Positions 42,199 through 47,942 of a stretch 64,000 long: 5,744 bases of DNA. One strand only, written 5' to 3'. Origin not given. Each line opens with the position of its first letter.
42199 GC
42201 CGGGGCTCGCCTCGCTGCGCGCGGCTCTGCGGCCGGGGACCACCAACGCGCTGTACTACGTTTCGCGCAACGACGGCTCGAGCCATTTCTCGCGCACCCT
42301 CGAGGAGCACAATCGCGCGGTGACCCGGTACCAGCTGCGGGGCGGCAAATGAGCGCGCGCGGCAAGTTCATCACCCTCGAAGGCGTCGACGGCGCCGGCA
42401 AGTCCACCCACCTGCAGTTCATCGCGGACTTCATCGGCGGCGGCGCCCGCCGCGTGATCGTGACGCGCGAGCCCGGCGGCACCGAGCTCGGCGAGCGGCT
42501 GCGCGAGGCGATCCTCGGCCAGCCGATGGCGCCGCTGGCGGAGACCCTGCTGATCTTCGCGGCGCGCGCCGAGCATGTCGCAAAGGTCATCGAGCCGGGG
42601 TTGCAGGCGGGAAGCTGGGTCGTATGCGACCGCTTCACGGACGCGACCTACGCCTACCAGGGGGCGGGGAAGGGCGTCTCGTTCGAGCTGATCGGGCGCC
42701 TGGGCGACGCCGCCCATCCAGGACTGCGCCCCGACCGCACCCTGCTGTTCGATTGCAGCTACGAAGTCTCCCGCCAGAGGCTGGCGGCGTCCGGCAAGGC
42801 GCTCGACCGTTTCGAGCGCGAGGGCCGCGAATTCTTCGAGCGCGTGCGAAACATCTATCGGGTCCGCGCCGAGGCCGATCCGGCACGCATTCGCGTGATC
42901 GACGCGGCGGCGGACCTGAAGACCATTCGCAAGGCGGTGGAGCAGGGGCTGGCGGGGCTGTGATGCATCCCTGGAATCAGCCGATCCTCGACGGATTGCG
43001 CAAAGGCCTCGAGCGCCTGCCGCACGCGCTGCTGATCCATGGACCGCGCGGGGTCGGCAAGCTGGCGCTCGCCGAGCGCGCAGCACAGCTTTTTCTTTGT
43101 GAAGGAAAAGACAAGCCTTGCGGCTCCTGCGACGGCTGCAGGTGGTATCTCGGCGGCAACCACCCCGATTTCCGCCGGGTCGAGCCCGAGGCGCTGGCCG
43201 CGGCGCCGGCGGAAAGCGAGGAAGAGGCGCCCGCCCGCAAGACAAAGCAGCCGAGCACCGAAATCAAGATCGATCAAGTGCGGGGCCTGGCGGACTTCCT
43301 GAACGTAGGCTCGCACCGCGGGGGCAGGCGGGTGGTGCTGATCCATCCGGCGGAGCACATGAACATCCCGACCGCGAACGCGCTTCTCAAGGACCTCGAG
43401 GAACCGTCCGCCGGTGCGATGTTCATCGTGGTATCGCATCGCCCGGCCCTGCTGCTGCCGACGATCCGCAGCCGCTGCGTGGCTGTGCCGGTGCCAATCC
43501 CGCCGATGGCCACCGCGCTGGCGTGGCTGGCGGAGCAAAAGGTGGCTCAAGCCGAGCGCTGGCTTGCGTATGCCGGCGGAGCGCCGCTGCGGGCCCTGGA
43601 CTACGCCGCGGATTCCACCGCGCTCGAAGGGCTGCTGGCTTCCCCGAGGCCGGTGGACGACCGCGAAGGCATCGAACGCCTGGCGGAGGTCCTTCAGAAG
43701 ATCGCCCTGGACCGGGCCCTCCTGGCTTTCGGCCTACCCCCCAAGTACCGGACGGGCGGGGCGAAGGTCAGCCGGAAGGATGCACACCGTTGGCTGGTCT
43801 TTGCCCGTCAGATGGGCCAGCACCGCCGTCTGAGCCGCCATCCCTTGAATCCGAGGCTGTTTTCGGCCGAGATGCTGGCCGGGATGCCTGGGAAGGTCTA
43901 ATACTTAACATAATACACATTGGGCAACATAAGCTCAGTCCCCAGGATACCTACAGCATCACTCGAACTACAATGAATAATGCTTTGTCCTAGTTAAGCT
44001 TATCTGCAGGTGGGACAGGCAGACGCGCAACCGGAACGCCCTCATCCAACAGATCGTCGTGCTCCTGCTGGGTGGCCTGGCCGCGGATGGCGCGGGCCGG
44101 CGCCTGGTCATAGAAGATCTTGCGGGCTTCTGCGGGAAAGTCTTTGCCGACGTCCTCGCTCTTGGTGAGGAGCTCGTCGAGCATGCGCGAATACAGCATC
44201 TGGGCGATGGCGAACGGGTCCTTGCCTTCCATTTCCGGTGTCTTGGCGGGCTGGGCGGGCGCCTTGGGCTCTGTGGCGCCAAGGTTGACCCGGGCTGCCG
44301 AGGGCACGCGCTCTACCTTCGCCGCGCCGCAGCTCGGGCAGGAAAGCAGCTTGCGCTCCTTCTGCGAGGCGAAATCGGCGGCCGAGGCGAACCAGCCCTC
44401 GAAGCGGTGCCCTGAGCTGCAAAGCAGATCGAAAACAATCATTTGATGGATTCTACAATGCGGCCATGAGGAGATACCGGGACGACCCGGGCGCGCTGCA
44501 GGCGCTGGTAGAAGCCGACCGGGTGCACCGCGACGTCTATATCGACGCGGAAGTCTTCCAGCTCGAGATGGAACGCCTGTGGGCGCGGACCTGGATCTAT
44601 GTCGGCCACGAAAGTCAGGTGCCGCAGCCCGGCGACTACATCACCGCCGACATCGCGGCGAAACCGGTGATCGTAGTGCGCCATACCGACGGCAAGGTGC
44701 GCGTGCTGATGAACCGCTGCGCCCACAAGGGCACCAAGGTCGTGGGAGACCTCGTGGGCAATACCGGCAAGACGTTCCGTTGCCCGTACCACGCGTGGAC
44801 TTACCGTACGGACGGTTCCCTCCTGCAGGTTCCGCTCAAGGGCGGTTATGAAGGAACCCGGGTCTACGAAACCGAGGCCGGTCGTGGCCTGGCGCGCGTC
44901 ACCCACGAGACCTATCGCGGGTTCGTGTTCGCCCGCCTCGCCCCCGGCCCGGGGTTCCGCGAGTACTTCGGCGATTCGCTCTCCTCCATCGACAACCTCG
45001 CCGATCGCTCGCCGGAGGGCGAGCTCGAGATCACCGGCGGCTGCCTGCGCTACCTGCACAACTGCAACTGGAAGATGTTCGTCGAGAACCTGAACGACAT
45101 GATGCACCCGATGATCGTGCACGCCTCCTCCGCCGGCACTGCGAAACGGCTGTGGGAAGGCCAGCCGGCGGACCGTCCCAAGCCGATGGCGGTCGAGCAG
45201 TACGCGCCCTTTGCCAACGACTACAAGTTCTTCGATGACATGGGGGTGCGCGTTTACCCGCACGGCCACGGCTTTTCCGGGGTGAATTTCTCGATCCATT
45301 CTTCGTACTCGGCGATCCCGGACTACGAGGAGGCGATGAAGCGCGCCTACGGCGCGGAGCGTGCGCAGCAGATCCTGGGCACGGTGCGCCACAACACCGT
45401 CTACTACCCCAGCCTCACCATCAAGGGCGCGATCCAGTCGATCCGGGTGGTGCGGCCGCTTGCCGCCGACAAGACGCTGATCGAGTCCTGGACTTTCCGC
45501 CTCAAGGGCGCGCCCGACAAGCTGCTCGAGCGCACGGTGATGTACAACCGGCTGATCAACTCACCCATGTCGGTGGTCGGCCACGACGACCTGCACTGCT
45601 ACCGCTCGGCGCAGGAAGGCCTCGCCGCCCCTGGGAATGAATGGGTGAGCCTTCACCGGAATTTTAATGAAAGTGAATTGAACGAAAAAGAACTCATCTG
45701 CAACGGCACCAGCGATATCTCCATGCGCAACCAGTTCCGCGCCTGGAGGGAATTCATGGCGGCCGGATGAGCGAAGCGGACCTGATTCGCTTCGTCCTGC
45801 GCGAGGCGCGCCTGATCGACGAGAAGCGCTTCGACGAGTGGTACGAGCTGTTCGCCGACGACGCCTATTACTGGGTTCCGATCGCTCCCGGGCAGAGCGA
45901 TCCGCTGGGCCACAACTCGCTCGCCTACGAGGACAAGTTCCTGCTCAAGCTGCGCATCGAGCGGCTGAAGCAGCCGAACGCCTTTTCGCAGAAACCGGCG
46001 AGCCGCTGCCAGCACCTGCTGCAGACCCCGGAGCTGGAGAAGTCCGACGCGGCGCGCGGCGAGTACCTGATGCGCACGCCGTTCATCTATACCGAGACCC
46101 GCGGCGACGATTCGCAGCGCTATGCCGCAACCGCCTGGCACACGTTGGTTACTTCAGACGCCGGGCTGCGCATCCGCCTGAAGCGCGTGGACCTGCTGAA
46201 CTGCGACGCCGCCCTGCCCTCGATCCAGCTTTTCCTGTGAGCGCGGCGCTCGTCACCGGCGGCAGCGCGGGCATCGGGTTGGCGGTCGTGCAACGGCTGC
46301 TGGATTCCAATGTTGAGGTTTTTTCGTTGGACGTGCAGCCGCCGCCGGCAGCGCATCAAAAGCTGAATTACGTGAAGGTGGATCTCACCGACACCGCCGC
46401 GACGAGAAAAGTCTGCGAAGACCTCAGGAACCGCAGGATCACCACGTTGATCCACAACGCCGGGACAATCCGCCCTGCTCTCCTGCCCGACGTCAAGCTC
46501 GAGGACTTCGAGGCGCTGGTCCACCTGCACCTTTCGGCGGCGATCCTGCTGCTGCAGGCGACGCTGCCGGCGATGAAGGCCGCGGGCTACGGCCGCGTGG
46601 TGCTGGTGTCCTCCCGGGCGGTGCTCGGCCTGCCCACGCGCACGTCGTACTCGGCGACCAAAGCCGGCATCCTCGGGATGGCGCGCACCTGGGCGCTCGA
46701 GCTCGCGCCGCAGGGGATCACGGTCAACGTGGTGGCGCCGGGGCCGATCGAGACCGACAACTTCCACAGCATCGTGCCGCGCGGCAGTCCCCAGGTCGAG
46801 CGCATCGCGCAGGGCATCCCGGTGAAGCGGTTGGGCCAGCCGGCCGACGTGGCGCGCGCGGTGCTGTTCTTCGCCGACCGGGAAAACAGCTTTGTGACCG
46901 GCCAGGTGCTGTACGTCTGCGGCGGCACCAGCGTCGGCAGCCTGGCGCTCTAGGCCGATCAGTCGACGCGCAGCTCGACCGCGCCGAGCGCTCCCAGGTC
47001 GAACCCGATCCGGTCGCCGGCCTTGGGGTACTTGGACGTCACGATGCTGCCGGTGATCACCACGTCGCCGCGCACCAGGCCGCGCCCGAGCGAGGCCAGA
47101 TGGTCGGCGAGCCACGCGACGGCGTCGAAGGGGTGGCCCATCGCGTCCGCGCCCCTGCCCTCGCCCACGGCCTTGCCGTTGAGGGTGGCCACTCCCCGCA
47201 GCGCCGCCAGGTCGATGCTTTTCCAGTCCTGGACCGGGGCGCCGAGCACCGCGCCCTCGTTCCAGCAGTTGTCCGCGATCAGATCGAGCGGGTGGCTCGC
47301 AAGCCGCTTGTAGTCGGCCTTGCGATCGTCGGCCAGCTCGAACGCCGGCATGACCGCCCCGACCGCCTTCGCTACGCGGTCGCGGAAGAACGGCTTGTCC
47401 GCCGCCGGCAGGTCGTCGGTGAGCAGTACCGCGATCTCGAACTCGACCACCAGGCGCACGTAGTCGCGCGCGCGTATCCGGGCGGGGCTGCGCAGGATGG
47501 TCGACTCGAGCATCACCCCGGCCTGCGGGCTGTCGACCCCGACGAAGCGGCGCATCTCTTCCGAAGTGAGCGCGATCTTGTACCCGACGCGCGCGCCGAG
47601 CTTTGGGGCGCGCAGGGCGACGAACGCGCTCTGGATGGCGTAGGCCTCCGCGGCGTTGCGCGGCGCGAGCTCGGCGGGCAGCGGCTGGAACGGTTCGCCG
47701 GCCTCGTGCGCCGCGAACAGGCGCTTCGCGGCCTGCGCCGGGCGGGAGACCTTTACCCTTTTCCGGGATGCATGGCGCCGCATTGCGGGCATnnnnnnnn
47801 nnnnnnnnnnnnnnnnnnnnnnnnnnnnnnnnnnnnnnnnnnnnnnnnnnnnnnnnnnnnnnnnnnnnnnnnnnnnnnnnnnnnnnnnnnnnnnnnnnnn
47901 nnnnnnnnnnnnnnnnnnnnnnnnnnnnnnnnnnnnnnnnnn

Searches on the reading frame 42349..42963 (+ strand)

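Call 17: search_protein_families(library=pfam, proteins=[window:42349-42963:+], max_evalue=0.001)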
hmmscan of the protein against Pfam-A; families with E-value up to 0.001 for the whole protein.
window:42349-42963:+ (204 aa): 1 family
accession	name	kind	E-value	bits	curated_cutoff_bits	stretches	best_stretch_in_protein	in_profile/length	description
PF02223.23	Thymidylate_kin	-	1.1e-43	149.5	27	1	10-195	1-183/185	Thymidylate kinase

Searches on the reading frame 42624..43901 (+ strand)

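Call 17: search_protein_families(library=pfam, proteins=[window:42624-43901:+], max_evalue=0.001)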
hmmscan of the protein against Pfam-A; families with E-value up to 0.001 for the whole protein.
window:42624-43901:+ (425 aa): 2 families
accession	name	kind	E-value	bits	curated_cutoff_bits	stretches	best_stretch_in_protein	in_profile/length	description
PF13177.12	DNA_pol3_delta2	-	1.5e-37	129.5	27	1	130-289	16-156/161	DNA polymerase III, delta subunit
PF13191.12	AAA_16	-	0.00028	21.9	32.6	0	131-240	22-137/167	AAA ATPase domain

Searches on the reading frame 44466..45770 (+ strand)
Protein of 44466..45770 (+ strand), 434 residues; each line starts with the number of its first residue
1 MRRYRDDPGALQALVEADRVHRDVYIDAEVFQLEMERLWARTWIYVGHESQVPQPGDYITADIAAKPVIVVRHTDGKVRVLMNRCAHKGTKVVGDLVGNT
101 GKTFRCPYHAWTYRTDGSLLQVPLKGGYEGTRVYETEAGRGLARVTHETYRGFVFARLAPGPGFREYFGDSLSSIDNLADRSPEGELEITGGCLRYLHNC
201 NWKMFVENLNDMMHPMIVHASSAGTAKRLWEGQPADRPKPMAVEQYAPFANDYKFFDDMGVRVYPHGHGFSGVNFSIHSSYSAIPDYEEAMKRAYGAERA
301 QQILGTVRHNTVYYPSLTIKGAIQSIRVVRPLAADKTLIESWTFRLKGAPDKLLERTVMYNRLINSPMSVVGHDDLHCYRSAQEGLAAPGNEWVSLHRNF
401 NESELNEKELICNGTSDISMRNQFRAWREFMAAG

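Call 53: search_protein_families(library=pfam, proteins=[window:44466-45770:+], max_evalue=0.0001)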
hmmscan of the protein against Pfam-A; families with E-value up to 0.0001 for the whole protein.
window:44466-45770:+ (434 aa): 2 families
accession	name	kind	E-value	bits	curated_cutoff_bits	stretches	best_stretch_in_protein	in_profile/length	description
PF00355.32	Rieske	-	6.5e-19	68.1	20.3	1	42-125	1-81/88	Rieske [2Fe-2S] domain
PF00848.25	Ring_hydroxyl_A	-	2.6e-10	41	24.9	1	196-390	11-181/208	Ring hydroxylating alpha subunit (catalytic domain)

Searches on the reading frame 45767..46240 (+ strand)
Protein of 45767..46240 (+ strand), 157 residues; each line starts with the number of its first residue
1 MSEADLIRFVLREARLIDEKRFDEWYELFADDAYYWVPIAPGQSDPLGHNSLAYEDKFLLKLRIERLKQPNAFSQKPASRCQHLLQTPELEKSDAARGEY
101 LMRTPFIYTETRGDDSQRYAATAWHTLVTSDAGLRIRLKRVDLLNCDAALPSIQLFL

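Call 75: search_protein_families(library=pfam, proteins=[window:45767-46240:+], max_evalue=0.0001)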
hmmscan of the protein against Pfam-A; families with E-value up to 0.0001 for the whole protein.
window:45767-46240:+ (157 aa): 2 families
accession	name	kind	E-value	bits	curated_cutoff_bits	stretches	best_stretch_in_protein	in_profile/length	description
PF00866.24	Ring_hydroxyl_B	-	7e-22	78.5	27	1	12-146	1-140/144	Ring hydroxylating beta subunit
PF13577.12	SnoaL_4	-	6.1e-06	26.7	24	1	4-137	7-123/126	SnoaL-like domain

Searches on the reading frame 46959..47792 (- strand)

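Call 52: search_protein_families(library=pfam, proteins=[window:46959-47792:-], max_evalue=0.0001)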
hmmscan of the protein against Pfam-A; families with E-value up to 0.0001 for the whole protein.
window:46959-47792:- (277 aa): 1 family
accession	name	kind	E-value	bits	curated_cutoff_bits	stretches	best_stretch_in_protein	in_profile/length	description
PF01557.24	FAA_hydrolase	-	2.6e-14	53.8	23.9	1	83-276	26-213/214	Fumarylacetoacetate (FAA) hydrolase C-terminal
